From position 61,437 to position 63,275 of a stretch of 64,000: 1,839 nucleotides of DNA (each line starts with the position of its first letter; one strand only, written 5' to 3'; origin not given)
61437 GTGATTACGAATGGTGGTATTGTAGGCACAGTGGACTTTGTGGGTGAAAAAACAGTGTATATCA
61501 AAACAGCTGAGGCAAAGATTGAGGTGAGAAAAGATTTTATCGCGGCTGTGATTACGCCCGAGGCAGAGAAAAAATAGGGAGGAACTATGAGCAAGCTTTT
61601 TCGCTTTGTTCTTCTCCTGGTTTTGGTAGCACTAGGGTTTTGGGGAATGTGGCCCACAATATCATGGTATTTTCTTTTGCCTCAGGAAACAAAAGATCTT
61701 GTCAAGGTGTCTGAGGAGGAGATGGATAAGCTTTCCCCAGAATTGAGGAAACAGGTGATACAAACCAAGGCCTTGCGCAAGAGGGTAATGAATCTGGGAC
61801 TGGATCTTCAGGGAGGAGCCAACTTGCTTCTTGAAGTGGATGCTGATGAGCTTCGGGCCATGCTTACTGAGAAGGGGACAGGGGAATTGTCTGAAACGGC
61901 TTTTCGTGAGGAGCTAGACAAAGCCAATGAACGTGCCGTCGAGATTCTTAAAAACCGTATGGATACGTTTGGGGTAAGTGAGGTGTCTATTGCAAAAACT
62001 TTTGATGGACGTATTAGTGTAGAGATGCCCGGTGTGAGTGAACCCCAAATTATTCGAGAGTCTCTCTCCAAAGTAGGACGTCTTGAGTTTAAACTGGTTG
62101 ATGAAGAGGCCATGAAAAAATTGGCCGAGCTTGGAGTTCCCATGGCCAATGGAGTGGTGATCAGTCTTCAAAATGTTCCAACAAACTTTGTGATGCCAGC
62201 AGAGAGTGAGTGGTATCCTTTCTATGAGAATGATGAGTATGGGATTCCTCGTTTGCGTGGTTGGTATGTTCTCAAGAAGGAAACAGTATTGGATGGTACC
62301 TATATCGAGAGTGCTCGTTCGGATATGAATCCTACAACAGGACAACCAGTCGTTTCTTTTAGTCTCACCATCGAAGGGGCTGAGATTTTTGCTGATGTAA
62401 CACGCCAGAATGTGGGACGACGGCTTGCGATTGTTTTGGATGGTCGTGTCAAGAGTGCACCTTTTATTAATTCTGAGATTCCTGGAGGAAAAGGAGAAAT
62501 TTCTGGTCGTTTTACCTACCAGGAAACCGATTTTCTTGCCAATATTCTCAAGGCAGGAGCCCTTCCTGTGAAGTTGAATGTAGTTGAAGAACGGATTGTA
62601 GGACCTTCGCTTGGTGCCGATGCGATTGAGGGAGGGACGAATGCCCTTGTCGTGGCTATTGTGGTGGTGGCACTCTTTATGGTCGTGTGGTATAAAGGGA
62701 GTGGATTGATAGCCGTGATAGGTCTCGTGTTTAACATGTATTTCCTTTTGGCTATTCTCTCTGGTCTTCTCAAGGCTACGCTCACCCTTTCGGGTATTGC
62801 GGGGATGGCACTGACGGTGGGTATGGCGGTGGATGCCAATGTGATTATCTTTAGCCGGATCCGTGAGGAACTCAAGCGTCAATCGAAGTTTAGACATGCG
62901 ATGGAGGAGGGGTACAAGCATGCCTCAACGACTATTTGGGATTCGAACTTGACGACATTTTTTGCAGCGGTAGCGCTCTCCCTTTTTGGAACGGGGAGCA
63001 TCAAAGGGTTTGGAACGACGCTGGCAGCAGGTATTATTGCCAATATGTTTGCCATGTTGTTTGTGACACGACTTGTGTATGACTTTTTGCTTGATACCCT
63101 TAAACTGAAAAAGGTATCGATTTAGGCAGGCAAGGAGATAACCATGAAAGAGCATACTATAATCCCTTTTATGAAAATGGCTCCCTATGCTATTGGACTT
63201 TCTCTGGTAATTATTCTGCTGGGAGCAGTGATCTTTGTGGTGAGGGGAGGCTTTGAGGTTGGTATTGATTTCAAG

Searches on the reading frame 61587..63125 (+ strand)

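Call 44: search_protein_families(library=pfam, proteins=[window:61587-63125:+], max_evalue=0.0001)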
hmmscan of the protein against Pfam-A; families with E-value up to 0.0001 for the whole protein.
window:61587-63125:+ (512 aa): 5 families
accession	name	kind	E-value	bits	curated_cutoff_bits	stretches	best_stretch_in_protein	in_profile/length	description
PF22599.2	SecDF_P1_head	-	6.5e-34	116.7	27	1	226-328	12-114/114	SecDF, P1 head subdomain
PF02355.23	SecD_SecF_C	-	4.1e-19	69.2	20.5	1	330-495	13-180/189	Protein export membrane protein SecD/SecF, C-terminal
PF21760.3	SecD_1st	-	3.2e-15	55.7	27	1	115-173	2-60/60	Protein translocase subunit SecDF, P1 domain, N-terminal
PF03176.21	MMPL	-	8.5e-09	35.2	20.5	1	353-491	148-292/333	MMPL family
PF07549.19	Sec_GG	-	4.9e-05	23.1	20.3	0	66-87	6-27/28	SecD/SecF GG Motif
